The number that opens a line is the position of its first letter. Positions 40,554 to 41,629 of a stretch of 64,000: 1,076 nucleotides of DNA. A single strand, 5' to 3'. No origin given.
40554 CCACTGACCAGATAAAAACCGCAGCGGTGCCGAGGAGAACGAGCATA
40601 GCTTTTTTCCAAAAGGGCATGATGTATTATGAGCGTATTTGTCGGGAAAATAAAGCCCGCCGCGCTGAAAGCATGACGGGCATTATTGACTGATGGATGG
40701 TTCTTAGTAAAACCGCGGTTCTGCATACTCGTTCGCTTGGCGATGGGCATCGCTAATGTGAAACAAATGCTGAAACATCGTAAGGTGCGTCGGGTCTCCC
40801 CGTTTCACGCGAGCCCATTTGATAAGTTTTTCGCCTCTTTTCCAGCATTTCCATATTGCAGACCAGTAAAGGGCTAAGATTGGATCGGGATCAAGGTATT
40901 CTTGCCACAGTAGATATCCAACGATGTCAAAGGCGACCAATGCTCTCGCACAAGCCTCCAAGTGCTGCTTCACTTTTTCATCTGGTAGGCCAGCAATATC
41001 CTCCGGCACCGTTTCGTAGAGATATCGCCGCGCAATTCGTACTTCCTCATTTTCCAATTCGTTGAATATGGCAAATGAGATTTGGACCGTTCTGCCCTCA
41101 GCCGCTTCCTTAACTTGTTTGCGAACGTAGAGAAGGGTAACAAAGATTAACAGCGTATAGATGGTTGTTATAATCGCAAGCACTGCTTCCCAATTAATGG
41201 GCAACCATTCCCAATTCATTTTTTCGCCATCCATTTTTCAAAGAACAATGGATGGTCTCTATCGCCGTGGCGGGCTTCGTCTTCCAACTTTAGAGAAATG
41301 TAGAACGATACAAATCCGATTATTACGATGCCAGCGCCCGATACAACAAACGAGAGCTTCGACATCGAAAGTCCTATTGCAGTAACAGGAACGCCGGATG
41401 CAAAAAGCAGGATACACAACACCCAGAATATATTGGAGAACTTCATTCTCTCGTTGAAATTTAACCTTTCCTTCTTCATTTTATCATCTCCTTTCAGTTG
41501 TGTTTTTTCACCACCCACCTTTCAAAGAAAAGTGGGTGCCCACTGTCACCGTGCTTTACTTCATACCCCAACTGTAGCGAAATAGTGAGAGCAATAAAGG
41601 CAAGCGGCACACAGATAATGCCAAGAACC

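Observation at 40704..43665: Divergently transcribed cluster of five uncharacterized membrane proteins with two tandem 87-aa paralogs sharing a C-terminal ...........(K/R)W motif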

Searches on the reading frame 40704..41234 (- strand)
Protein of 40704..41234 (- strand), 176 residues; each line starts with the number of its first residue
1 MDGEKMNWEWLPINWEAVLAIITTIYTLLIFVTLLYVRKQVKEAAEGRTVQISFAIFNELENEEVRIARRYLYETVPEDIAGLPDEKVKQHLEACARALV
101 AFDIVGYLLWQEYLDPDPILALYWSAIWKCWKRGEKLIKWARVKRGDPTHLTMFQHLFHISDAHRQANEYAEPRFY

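Call 4: search_protein_families(library=pfam, proteins=[window:40704-41234:-], max_evalue=1)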
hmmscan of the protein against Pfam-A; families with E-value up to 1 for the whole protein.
window:40704-41234:- (176 aa): 0 families

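Call 5: search_protein_families(library=ncbifam, proteins=[window:40704-41234:-], max_evalue=1)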
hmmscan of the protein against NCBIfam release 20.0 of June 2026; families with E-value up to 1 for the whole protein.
window:40704-41234:- (176 aa): 1 family
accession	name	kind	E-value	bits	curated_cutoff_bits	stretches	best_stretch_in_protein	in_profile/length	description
NF052443.1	SensHisKinMctS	equivalog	0.038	12.3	700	1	18-76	205-262/457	two-component system sensor histidine kinase MctS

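Call 6: search_protein_families(library=phrogs, proteins=[window:40704-41234:-], max_evalue=1)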
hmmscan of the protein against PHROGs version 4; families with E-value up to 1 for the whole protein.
window:40704-41234:- (176 aa): 2 families
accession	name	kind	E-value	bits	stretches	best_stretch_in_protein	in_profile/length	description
phrog_20229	-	unknown function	0.091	14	1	6-42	20-54/93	-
phrog_30128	-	unknown function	0.33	12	1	110-153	19-57/61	-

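Call 7: search_protein_families(library=padloc, proteins=[window:40704-41234:-], max_evalue=1)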
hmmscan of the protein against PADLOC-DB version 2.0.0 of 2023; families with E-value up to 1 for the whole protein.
window:40704-41234:- (176 aa): 0 families

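Call 26: search_solved_structures(query=window:40704-41219:-, max_evalue=10)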
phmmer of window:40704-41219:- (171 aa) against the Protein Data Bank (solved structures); distinct sequences matched with E-value up to 10: 0.

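Call 28: find_related_loci(query=window:40704-41219:-, collection=viral_contigs, flank=8000)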
Query window:40704-41219:- (171 aa) in viral_contigs; peptide patterns used: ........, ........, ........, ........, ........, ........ (x = any residue, [..] = any of these).
23 stretches matched a pattern, but none encodes a relative of the query by tblastn (E <= 1e-3).
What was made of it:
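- Tried and rejected: A viral scan with gA found nothing (call 28).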

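Call 47: search_protein_families(library=pfam, alignment_id=A2, max_evalue=0.01)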
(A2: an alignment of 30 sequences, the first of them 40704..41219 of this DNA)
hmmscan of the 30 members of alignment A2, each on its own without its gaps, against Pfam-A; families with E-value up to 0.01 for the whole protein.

A. member 1, window:40704-41219:- (171 aa): 0 families

B. families by the number of members that match (of 30 scanned): 6 families
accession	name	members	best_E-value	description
PF15956.11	DUF4760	15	6e-10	Domain of unknown function (DUF4760)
PF09969.14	DUF2203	1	0.0023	Uncharacterized conserved protein (DUF2203)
PF06772.16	LtrA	1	0.0044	Bacterial low temperature requirement A protein (LtrA)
PF25589.1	DUF7935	1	0.008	Family of unknown function (DUF7935)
PF25727.1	UL74A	1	0.0084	Cytomegalovirus UL74A protein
PF08218.17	Citrate_ly_lig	1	0.0095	Citrate lyase ligase C-terminal domain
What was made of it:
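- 40704..41219 (-): gA: single-pass membrane protein of 171 aa (an alternative ATG at 41234 gives 176 aa). It has an N-terminal TM helix and a five-helix, probably cytoplasmic, domain. It is a divergent DUF4760 (PF15956) family member. 15 of 30 family members hit PF15956, best E 6e-10 (call 47).
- On DUF4760 (PF15956): 15 of 30 aligned family members hit PF15956 at E <= 0.01, best 6e-10 (call 47).
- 15 of 30 family members hit the model (call 47).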

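Call 51: find_related_loci(query=A3, collection=metagenome_contigs, flank=5000)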
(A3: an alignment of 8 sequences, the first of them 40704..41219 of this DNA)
Query A3 (171 aa) in metagenome_contigs; peptide patterns used: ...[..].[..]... (x = any residue, [..] = any of these).
599 stretches matched a pattern (row limit reached: there are more); 6 encode a relative of the query (tblastn E <= 1e-3); 6 distinct loci.
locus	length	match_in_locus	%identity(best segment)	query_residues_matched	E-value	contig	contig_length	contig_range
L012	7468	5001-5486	42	10-171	9e-46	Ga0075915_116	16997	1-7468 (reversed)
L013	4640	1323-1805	40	11-171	7e-45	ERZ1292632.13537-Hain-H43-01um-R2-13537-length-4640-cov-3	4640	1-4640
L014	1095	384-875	40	8-171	5e-43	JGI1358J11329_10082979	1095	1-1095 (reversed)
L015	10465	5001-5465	40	16-171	1e-38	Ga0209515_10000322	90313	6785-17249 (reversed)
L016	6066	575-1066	37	15-171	1e-36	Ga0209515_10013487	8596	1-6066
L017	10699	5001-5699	33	1-171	7e-17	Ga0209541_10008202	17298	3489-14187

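Call 54: predict_structure(alignment_id=A2)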
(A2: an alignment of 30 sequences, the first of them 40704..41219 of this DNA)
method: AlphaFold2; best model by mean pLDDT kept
length: 171 residues; sequences in the alignment: 30
mean_pLDDT: 95.3   pTM: 0.82
mean pLDDT of the five models: 95.3, 95.3, 94.8, 94.6, 94.0
residues with pLDDT >= 90: 156; 70-90: 9; 50-70: 5; < 50: 1
segments of 3 or more residues with pLDDT < 50: none
pLDDT, mean of each block of 10 residues (from residue 1): 72 96 98 95 91 97 97 97 98 98 96 97 98 98 98 98 97 81
secondary structure, 60 per line:
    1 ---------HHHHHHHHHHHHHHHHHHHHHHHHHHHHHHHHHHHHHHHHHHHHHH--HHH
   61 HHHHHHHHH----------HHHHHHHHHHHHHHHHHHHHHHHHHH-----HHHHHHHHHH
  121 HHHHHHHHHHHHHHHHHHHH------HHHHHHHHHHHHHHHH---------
elements in order: H10-55 H58-69 H80-105 H111-140 H147-162
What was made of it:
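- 40704..41219 (-): AF2 model has pLDDT 95.3 and is all-helical (call 54).
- gA pLDDT 95.3 (call 54).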

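Call 59: fold_search(model_id=the predicted structure, library=pdb)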
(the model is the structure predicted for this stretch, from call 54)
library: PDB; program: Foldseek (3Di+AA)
matches with E <= 10: 131; with E <= 0.001: 0
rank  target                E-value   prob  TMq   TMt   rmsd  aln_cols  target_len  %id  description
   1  7xey_A                9.2e-01  0.66  0.43  0.15   6.6       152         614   15  EDS1-PAD4 complexed with pRib-ADP (released 2022-07-13)
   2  8zw9_B                1.3e+00  0.84  0.49  0.16   4.9       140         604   16  RPS4-TIR induced At EDS1-PAD4-ADR1 heterotrimer (released 2024-11-06)
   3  7xjp_A                1.4e+00  0.51  0.42  0.15   6.7       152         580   15  Cryo-EM structure of EDS1 and SAG101 with ATP-APDR (released 2022-07-20)
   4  8gjg_A                1.4e+00  0.23  0.27  0.28   8.1       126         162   15  De novo design of high-affinity protein binders to bioactive helical peptides (released 2024-01-10)
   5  7xdd_B                1.7e+00  0.47  0.41  0.14   6.7       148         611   15  Cryo-EM structure of EDS1 and PAD4 (released 2022-07-13)
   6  6zbf_D                1.8e+00  0.15  0.24  0.21  25.0       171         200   10  Merozoite surface protein 1 (MSP-1) from Plasmodium falciparum, alternative conformation 3 (released 2021-05-19)
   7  6i8g_A                1.9e+00  0.44  0.39  0.14   6.3       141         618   16  Structure of the plant immune signaling node EDS1 (enhanced disease susceptibility 1) in complex with nanobody ENB73 (released 2019-10-02)
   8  9k85_A                2.0e+00  0.33  0.34  0.30  12.3       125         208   18  Cryo-EM structure of designed zinc-induced filament Fiber-n6-Zn1-HEHE-46 (released 2025-10-29)
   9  3ag0                  2.1e+00  0.08  0.19  0.20  13.1       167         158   10  Crystal structure of carbonmonoxy human cytoglobin (released 2011-02-02)
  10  9az6_F                2.2e+00  0.13  0.25  0.22  11.7       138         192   17  F-actin-Talin(R13-DD) complex (released 2025-02-12)
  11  9k7t_B                2.3e+00  0.10  0.18  0.27   8.5       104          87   17  Crystal structure of designed zinc-induced homotetramer C4-Zn1-HEHE-1 (released 2025-10-29)
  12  9jbn_A                2.4e+00  0.38  0.40  0.14   6.3       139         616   16  Cryo-EM structure of the Arabidopsis EDS1-PAD4-ADR1 immune complex in the presence of pRib-AMP (released 2025-09-03)
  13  4mu5                  2.6e+00  0.14  0.27  0.29   9.9       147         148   16  Crystal structure of murine neuroglobin mutant M144W (released 2014-06-18)
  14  6zbc_D                2.6e+00  0.12  0.24  0.21  24.8       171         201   10  Merozoite surface protein 1 (MSP-1) from Plasmodium falciparum, main conformation (released 2021-05-19)
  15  8e12_B                2.6e+00  0.11  0.23  0.24  17.2       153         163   13  Homotrimeric variant of tcTRP9, BGL14 (released 2023-04-12)
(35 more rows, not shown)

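Call 70: search_protein_families(library=phrogs, alignment_id=A2, max_evalue=0.01)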
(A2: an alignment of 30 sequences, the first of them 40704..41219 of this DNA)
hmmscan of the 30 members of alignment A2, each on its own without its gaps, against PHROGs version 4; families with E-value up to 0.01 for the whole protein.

A. member 1, window:40704-41219:- (171 aa): 0 families

B. families by the number of members that match (of 30 scanned): 4 families
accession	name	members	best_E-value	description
phrog_2284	-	3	7.1e-08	-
phrog_22672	-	1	0.0013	-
phrog_10217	-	1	0.0035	-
phrog_1625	-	1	0.005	involved in bacteriocin production or immunity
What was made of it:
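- PHROG 2284 is matched by 3 of 30 members (call 70).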

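Call 71: search_protein_families(library=padloc, alignment_id=A2, max_evalue=0.01)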
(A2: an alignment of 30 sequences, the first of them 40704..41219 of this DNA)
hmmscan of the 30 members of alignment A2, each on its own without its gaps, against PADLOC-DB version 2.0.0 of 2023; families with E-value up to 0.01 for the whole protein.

A. member 1, window:40704-41219:- (171 aa): 0 families

B. families by the number of members that match (of 30 scanned): 3 families
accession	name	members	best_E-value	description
PDLC00326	PtuB1|PtuB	1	0.00065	Unknown function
PDLC00262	LmuB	1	0.0017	AAA ATPase domain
PDLC00259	LmuB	1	0.0072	AAA ATPase domain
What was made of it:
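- On Known anti-phage defence systems (PADLOC-DB v2): The gA family gives 3 scattered single-member hits (call 71).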

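Call 86: fold_search(model_id=the predicted structure, library=viral)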
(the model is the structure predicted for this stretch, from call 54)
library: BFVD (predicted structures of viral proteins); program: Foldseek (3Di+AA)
matches with E <= 10: 101; with E <= 0.001: 0
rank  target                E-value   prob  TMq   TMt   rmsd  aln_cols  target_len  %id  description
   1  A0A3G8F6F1            2.2e-03  1.00  0.54  0.48   6.8       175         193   18  (no name in the UniProt tables at hand)
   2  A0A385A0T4            8.5e-01  0.16  0.21  0.22  14.6       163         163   18  (no name in the UniProt tables at hand)
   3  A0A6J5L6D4            1.4e+00  0.10  0.17  0.25   9.8        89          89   12  Uncharacterized protein [uncultured Caudovirales phage]
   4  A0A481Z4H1            1.6e+00  0.13  0.24  0.25  17.1       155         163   15  Sel1 repeat protein [Pithovirus LCPAC201]
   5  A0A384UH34            1.6e+00  0.13  0.22  0.08  12.3       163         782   13  Internal virion protein [Curvibacter phage P26059B]
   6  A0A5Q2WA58            2.4e+00  0.10  0.25  0.27   9.3       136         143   12  (no name in the UniProt tables at hand)
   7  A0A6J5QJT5            2.4e+00  0.09  0.22  0.10  11.6       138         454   13  Uncharacterized protein [uncultured Caudovirales phage]
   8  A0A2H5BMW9            2.6e+00  0.13  0.24  0.08  15.4       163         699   13  Uncharacterized protein [Vibrio phage VEN]
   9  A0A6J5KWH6            3.0e+00  0.13  0.24  0.29  13.1       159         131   12  Uncharacterized protein [uncultured Caudovirales phage]
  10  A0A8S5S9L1            3.0e+00  0.06  0.17  0.18  19.1       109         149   14  Uncharacterized protein [Myoviridae sp. ctByu2]
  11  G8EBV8                3.1e+00  0.08  0.24  0.16  15.8       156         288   13  (no name in the UniProt tables at hand)
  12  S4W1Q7                3.1e+00  0.04  0.16  0.09  15.5       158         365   13  F-box incomplete domain containing protein [Pandoravirus salinus]
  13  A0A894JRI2            3.3e+00  0.10  0.25  0.15  15.1       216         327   10  (no name in the UniProt tables at hand)
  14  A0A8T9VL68            3.3e+00  0.08  0.23  0.22  23.6       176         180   11  (no name in the UniProt tables at hand)
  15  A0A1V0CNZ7            3.5e+00  0.09  0.21  0.22   8.8       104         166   12  (no name in the UniProt tables at hand)
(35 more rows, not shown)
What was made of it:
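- One phage protein has the same fold, E 2.2e-3, prob 1.00 (call 86).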

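Call 90: search_solved_structures(query=A2, max_evalue=1)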
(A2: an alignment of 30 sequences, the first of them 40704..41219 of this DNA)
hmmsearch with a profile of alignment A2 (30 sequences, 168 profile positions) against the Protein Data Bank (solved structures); distinct sequences matched with E-value up to 1: 15.
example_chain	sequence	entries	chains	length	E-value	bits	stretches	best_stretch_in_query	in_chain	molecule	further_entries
8h8o_A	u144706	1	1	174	0.093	15.7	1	88-139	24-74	Ferritin light chain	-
2r7y_A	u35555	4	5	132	0.32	14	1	42-94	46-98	Ribonuclease H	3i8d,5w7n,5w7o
3d0p_A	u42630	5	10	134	0.33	13.9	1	42-94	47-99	Ribonuclease H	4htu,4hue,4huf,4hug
3ey1_A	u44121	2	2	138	0.36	13.8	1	42-94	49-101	Ribonuclease H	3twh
9yjm_A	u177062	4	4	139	0.37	13.8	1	42-94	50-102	Ribonuclease H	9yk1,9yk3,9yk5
1zbf_A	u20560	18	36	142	0.38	13.7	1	42-94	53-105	ribonuclease H-related protein | Ribonuclease H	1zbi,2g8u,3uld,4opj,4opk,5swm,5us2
6doh_A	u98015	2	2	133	0.55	13.2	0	42-94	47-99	Ribonuclease H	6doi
6doj_A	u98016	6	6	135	0.57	13.2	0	42-94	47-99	Ribonuclease H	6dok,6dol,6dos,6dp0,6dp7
6do9_A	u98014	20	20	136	0.58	13.2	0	42-94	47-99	Ribonuclease H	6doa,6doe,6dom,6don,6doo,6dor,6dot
1zbl_A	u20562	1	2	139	0.6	13.1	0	42-94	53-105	ribonuclease H-related protein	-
9yjl_A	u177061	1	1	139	0.61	13.1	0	42-94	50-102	Ribonuclease H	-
2g8f_A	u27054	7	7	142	0.64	13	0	42-94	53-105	Ribonuclease H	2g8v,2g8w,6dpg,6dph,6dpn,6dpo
2g8h_A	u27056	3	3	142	0.64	13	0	42-94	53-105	Ribonuclease H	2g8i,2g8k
6dmn_A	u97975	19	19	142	0.64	13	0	42-94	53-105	Ribonuclease H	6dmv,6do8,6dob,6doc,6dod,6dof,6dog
6dpi_A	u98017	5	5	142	0.64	13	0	42-94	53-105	Ribonuclease H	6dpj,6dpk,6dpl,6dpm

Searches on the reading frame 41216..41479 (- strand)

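Call 4: search_protein_families(library=pfam, proteins=[window:41216-41479:-], max_evalue=1)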
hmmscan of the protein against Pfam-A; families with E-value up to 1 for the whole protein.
window:41216-41479:- (87 aa): 4 families
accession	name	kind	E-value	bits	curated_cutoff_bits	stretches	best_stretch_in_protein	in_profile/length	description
PF18770.7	Arm_vescicular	-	0.029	14.7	33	1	10-32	37-59/61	Armadillo tether-repeat of vescicular transport factor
PF25147.1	Ribophorin_II_C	-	0.034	15.2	27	1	19-65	25-70/99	Ribophorin_II, C-terminal domain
PF11239.13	DUF3040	-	0.12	13.1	24.7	1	17-56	43-82/84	Protein of unknown function (DUF3040)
PF24838.2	8xMP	-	0.13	12.5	30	1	9-54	16-63/136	Octameric membrane protein family (8xMP)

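Call 5: search_protein_families(library=ncbifam, proteins=[window:41216-41479:-], max_evalue=1)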
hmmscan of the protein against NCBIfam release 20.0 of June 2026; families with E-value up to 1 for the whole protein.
window:41216-41479:- (87 aa): 2 families
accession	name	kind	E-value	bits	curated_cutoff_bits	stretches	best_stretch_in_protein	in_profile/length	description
NF006908.0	PRK09400.1-3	equivalog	0.011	15.5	97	1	46-63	43-60/71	preprotein translocase subunit SecE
NF006912.0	PRK09400.2-3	equivalog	0.29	11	126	1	45-61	44-60/69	preprotein translocase subunit SecE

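Call 6: search_protein_families(library=phrogs, proteins=[window:41216-41479:-], max_evalue=1)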
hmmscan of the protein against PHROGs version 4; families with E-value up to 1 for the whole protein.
window:41216-41479:- (87 aa): 1 family
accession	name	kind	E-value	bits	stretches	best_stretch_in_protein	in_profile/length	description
phrog_33952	-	unknown function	0.21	13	1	24-71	17-62/104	-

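Call 7: search_protein_families(library=padloc, proteins=[window:41216-41479:-], max_evalue=1)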
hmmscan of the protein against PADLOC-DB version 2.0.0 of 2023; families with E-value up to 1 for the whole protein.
window:41216-41479:- (87 aa): 0 families
